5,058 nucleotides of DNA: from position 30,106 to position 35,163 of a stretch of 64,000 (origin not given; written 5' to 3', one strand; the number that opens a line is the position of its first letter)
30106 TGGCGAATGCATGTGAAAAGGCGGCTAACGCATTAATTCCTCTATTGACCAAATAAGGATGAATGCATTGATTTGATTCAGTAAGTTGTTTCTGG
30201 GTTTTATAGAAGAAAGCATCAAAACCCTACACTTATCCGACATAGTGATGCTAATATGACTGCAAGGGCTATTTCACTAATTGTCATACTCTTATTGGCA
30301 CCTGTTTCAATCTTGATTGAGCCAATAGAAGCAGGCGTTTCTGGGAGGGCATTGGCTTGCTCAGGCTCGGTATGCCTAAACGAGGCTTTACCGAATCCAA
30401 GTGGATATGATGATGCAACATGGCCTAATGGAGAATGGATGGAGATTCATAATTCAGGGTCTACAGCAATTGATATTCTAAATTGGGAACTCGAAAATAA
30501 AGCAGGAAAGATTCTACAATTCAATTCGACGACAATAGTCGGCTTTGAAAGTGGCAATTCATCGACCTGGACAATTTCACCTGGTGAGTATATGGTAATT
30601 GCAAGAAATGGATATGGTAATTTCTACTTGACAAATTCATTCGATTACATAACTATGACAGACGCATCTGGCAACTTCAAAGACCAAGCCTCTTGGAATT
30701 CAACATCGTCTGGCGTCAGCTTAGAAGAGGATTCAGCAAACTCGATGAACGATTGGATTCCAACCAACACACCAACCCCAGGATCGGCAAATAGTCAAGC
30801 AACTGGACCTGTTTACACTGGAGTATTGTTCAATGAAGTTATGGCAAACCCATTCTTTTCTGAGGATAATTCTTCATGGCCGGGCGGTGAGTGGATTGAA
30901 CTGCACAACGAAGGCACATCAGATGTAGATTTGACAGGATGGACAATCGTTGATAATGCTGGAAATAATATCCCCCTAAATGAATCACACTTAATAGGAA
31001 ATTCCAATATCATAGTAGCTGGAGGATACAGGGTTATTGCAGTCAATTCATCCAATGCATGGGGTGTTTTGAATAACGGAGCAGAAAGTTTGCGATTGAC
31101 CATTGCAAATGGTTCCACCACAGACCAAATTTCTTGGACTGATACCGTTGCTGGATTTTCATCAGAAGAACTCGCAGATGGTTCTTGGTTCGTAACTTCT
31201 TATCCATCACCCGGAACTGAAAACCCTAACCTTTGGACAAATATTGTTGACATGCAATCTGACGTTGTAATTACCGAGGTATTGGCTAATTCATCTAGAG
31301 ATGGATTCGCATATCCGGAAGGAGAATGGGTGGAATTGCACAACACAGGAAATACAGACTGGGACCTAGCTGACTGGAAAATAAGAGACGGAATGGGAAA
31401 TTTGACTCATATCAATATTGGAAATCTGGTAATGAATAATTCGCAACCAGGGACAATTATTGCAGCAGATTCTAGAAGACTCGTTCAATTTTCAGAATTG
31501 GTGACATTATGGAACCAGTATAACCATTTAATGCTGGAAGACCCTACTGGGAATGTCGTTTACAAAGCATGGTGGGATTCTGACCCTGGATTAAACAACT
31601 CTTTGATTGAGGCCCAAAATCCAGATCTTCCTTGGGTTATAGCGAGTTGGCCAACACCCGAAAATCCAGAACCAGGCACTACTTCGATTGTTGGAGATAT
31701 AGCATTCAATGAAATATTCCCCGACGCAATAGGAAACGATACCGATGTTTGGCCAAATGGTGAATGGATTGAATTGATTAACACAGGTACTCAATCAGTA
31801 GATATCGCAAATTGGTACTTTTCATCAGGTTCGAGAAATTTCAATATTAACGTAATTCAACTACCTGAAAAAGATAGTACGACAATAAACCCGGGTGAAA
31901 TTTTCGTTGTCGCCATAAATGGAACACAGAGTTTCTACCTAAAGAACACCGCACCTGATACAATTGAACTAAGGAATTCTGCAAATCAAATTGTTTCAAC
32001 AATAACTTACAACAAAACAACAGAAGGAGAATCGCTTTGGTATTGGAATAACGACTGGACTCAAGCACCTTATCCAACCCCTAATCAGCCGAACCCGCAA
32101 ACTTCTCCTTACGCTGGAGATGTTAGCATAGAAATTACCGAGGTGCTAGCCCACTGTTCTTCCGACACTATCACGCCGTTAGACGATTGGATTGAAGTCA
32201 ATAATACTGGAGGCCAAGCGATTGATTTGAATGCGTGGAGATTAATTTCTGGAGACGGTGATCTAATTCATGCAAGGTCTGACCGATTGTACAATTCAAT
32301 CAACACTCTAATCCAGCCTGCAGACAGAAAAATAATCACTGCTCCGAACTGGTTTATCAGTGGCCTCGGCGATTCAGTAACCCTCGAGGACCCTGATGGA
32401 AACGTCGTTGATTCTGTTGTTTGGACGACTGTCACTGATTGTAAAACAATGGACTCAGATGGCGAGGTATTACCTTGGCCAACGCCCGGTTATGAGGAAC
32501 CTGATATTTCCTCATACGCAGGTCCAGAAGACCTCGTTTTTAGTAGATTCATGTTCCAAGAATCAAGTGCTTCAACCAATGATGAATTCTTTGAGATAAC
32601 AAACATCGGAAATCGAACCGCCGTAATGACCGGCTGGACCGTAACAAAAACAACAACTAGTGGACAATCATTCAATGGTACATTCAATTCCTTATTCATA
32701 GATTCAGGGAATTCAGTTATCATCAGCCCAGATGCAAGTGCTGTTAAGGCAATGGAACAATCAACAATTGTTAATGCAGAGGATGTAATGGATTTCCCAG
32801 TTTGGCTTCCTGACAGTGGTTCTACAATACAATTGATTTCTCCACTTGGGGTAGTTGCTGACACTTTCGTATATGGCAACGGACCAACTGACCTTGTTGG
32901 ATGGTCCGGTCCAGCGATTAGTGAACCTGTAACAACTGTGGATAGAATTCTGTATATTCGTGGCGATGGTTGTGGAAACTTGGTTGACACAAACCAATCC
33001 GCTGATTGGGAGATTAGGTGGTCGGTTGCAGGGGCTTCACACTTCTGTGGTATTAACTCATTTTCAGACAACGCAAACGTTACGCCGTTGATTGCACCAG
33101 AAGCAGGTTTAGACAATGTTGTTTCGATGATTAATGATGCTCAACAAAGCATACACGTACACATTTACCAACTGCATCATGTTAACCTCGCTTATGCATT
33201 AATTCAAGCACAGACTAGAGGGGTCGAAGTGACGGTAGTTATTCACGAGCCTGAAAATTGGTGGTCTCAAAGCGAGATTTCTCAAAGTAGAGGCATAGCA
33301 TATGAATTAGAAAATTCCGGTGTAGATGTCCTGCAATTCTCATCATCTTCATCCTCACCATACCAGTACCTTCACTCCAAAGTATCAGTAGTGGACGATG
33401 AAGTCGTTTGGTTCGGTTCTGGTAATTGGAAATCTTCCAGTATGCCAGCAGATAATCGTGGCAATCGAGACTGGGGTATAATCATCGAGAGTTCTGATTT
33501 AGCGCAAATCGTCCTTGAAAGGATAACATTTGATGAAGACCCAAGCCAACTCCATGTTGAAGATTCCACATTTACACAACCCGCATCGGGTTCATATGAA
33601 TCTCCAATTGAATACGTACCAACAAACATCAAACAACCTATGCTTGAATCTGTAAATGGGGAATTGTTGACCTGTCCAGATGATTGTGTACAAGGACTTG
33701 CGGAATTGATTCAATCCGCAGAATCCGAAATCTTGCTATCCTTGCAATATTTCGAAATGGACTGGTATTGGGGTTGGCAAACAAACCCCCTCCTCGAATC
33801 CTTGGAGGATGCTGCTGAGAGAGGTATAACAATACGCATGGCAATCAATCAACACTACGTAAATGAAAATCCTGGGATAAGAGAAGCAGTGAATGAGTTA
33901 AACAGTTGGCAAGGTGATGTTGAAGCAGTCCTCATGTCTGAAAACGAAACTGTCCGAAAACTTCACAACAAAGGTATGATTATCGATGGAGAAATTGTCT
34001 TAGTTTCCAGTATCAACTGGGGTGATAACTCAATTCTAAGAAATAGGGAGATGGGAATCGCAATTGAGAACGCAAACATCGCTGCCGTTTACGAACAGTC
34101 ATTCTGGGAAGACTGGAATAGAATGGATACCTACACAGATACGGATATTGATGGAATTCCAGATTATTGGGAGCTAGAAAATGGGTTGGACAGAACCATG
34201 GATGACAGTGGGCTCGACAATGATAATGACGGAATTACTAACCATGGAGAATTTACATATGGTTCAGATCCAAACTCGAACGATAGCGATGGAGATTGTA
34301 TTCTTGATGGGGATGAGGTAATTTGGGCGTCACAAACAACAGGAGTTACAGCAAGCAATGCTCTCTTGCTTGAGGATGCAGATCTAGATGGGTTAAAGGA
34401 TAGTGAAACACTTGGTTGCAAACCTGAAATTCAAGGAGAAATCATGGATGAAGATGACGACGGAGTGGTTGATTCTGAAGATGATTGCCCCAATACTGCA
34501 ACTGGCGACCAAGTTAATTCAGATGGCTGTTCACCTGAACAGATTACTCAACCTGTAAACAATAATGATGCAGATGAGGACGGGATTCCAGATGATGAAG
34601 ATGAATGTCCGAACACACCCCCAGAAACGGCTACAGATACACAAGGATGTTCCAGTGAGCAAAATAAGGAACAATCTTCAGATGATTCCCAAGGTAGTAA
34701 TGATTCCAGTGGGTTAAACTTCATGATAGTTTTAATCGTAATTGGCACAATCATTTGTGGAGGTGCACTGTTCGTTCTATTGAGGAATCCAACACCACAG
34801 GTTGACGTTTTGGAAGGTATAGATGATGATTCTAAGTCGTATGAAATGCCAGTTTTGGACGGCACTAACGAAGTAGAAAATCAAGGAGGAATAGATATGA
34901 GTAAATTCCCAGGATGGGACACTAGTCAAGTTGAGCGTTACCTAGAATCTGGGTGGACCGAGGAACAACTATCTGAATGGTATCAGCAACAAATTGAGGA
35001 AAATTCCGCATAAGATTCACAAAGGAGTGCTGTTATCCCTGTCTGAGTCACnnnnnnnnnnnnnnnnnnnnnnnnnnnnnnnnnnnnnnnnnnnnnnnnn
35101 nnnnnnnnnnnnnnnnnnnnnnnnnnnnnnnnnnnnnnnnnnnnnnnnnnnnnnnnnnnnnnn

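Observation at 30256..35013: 1,585-aa surface protein combining lamin-tail-domain repeats with a two-HKD phospholipase-D-family nuclease module and Ca-binding TSP3-like repeats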

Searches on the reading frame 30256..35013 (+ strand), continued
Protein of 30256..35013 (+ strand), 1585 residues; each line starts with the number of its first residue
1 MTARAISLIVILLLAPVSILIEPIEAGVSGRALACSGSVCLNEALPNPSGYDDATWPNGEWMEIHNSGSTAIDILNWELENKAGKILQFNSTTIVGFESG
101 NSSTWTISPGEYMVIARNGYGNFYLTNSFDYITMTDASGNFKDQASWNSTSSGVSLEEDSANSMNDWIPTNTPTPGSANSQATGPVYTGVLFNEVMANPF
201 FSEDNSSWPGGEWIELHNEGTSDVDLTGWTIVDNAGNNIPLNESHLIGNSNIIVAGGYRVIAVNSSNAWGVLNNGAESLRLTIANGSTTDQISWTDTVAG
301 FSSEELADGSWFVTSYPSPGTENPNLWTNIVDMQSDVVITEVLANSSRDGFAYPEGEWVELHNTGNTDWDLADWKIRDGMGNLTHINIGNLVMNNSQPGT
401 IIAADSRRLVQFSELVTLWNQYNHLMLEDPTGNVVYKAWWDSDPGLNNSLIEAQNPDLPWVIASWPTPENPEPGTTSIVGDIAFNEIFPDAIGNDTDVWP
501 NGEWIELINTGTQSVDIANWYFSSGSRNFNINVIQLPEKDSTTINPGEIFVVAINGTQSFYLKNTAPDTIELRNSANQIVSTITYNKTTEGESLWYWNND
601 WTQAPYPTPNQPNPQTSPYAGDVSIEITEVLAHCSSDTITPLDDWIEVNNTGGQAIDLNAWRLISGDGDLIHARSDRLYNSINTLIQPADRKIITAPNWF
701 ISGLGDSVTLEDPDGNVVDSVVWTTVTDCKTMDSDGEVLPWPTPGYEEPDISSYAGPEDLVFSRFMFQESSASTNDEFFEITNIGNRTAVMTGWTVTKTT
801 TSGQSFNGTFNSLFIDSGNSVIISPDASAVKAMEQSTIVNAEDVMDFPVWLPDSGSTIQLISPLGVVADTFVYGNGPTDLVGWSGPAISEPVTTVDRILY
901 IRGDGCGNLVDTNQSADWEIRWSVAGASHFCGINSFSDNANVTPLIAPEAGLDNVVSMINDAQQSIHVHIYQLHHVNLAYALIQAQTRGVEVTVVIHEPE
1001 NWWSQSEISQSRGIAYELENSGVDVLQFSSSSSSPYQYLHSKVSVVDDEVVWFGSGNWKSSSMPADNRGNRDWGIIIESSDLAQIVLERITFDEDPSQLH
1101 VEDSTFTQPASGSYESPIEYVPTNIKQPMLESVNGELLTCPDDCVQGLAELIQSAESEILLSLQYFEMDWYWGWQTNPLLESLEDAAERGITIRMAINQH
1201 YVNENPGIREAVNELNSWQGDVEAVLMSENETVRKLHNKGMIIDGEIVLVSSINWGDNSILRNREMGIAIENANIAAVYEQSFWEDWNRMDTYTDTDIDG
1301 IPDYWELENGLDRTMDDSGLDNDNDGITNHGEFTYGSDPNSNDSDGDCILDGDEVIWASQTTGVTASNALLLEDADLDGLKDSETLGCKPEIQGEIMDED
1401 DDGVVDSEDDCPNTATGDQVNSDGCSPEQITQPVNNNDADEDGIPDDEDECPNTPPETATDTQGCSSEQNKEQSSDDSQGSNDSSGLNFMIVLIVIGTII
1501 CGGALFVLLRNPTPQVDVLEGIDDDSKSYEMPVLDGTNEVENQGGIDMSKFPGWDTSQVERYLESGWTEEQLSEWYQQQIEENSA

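Call 89: find_encoding_contigs(protein=P0109, flank=9000, max_places=1)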
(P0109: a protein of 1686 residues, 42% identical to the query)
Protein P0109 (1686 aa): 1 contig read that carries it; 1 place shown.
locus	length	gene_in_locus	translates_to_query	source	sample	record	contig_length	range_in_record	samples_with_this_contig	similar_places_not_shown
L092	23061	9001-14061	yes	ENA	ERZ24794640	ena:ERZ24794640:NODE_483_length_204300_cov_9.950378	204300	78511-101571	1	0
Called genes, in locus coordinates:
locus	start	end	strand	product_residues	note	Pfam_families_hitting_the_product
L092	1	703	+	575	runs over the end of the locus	PF07705:CARDB (weak)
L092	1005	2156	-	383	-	-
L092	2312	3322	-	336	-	-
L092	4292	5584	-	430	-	PF01966:HD, PF19276:HD_assoc_2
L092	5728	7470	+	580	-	PF18884:TSP3_bac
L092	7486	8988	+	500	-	PF01970:TctA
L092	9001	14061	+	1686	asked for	PF00932:LTD, PF13091:PLDc_2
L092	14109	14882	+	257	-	PF12811:BaxI_1, PF01027:Bax1-I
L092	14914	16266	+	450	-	PF02885:Glycos_trans_3N (weak), PF00591:Glycos_transf_3, PF07831:PYNP_C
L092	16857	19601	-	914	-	PF00082:Peptidase_S8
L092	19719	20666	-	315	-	PF02540:NAD_synthase (weak), PF00958:GMP_synt_C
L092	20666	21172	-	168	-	PF00731:AIRC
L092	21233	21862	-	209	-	-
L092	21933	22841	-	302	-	-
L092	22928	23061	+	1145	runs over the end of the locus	-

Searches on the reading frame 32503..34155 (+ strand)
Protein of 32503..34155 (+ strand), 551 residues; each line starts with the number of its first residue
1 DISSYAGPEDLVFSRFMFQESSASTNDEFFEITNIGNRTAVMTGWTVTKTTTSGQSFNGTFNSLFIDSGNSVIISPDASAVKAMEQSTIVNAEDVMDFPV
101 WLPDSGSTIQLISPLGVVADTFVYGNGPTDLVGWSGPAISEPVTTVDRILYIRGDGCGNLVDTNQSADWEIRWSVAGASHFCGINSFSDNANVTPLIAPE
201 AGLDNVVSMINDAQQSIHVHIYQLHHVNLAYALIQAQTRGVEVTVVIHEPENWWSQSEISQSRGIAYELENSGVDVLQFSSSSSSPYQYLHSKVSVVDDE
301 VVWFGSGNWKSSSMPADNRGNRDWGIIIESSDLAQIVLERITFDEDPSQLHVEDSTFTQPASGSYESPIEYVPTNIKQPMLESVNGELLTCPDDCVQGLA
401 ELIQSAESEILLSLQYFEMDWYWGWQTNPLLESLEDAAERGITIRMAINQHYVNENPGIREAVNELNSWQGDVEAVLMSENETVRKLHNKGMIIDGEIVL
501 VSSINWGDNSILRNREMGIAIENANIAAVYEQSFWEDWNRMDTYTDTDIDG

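Call 44: predict_structure(alignment_id=A3)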
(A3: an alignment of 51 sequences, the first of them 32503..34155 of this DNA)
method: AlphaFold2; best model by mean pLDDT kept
length: 551 residues; sequences in the alignment: 51
mean_pLDDT: 90.3   pTM: 0.86
mean pLDDT of the five models: 90.3, 90.2, 88.6, 88.3, 87.1
residues with pLDDT >= 90: 371; 70-90: 155; 50-70: 25; < 50: 0
segments of 3 or more residues with pLDDT < 50: none
pLDDT, mean of each block of 10 residues (from residue 1): 81 87 72 93 96 92 92 88 72 93 91 95 92 89 77 78 82 81 88 97 97 98 96 98 96 92 96 95 82 96 96 93 98 95 89 88 94 94 96 88 97 90 75 94 96 86 91 93 92 98 85 90 98 95 76 60
secondary structure, 60 per line:
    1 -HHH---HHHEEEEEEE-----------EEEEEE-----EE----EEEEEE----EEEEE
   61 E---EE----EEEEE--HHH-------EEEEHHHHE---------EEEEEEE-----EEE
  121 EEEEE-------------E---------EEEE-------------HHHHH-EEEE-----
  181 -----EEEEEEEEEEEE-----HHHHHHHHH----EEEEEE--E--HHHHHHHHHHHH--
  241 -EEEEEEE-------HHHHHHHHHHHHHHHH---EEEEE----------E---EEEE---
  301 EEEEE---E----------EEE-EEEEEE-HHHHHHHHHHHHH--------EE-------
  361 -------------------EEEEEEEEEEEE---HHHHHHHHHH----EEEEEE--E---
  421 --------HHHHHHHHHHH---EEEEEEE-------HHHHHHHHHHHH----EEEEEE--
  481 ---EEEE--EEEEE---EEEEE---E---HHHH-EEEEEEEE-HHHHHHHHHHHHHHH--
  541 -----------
elements in order: E11-17 E29-34 E46-51 E56-61 E71-75 E88-91 H92-95 E106-112 E118-125 E149-152 H166-170 E172-175 E186-197 H203-211 E216-221 H227-238 E242-248 H256-271 E275-279 E294-297 E301-305 E320-322 E324-329 H331-343 E380-391 H395-404 E409-414 H429-439 E443-449 H457-468 E473-478 E484-487 E490-494 E498-502 H510-513 E515-522 H524-538
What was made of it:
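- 32533..33030 (+): LTD6 (aa 760-925), divergent and directly abutting the PLD module. This LTD + 2xHKD unit is the core shared with distant relatives. The AF2 model of aa 750-1300 shows a beta-sandwich followed by the PLD fold (pLDDT 90.3, pTM 0.86, call 44).
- On PLD (HKD) phosphodiesterase superfamily: AF2 pLDDT 90.3 (call 44).
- Structure: the AF2 model of LTD6 + PLD has pLDDT 90.3 and pTM 0.86 (call 44).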

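Call 47: fold_search(model_id=the predicted structure, library=pdb)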
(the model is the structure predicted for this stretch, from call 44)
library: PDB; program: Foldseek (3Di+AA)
matches with E <= 10: 1170; with E <= 0.001: 142
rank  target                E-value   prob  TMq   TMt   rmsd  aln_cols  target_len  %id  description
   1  9vbg_A                6.2e-20  1.00  0.49  0.63   9.7       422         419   15  Cryo-EM structure of human PLD3 apo form (released 2025-12-24)
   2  8v5t_A                3.2e-19  1.00  0.48  0.63  10.3       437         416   16  Crystal structure of Alzheimers disease phospholipase D3 (released 2024-10-09)
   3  8v07_C                5.4e-19  1.00  0.48  0.64   9.8       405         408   16  Crystal structure of mouse PLD3 co-crystallized with 5'Pi-ssDNA for 30 days (released 2024-03-13)
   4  8v07_A                5.7e-19  1.00  0.49  0.64   9.8       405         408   16  Crystal structure of mouse PLD3 co-crystallized with 5'Pi-ssDNA for 30 days (released 2024-03-13)
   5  8q1x_A                6.0e-19  1.00  0.49  0.63   9.4       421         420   16  Structural analysis of PLD3 reveals insights into the mechanism of lysosomal 5' exonuclease-mediated nucleic acid degr (released 2023-12-06)
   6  9vbh_A                8.5e-19  1.00  0.48  0.62   9.0       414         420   15  Cryo-EM structure of human PLD3 bound to ssDNA (poly(T)) (released 2025-12-24)
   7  8v08_B                1.0e-18  1.00  0.48  0.66   9.4       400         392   17  Crystal structure of human PLD4 co-crystallized with 5'Pi-ssDNA (released 2024-03-13)
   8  9vbj_A                1.0e-18  1.00  0.48  0.63   9.4       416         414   18  Cryo-EM structure of human PLD4 apo form (released 2025-12-24)
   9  8q1x_B                1.3e-18  1.00  0.48  0.62   9.5       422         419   15  Structural analysis of PLD3 reveals insights into the mechanism of lysosomal 5' exonuclease-mediated nucleic acid degr (released 2023-12-06)
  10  8q1k_A                1.3e-18  1.00  0.49  0.63   9.9       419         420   16  Structural analysis of PLD3 reveals insights into the mechanism of lysosomal 5' exonuclease-mediated nucleic acid degr (released 2023-12-06)
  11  8v08_A                1.3e-18  1.00  0.47  0.65   9.2       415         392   17  Crystal structure of human PLD4 co-crystallized with 5'Pi-ssDNA (released 2024-03-13)
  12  8v06_C                1.5e-18  1.00  0.48  0.63   9.9       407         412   16  Crystal structure of mouse PLD3 co-crystallized with 5'Pi-ssDNA for 9 days (released 2024-03-13)
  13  7e0m_A                1.6e-18  1.00  0.44  0.61   9.2       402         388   15  Crystal structure of phospholipase D (released 2021-12-22)
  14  8v07_D                1.7e-18  1.00  0.47  0.63   8.9       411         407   17  Crystal structure of mouse PLD3 co-crystallized with 5'Pi-ssDNA for 30 days (released 2024-03-13)
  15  8v07_B                1.7e-18  1.00  0.48  0.63   9.9       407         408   16  Crystal structure of mouse PLD3 co-crystallized with 5'Pi-ssDNA for 30 days (released 2024-03-13)
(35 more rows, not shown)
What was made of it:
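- On PLD (HKD) phosphodiesterase superfamily: 142 PDB matches at E<=1e-3, and the 50 best listed are all PLD-fold proteins (call 47).
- On PLD3/PLD4 5'-exonucleases: Top Foldseek hits (call 47). 15-18% identity (call 47).
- Closest known: PLD3/PLD4, mammalian lysosomal 5'-3' exonucleases. Same: Best structural matches: Foldseek E about 1e-19, TM on target 0.62-0.66 (call 47).
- Closest known: SpPLD of Serratia plymuthica. Different: Identity is about 15% in the structural alignment (call 47).
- Foldseek's top hits are PLD3/PLD4 5'-exonucleases, with TM-score 0.62-0.66 on the target (call 47). Human PLD1/2 and Moritella PLD are significant Foldseek hits, at E about 1e-16 to 5e-18 (call 47). The module is compact, about 370 aa, and fits PLD3/4, F13 and SpPLD (TM on target 0.61-0.71) better than the larger lipid PLDs (0.42-0.48) (call 47).
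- Tried and rejected: PLD3/4 come first, but PLD1/2 follow within about two orders of magnitude in E-value (call 47).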
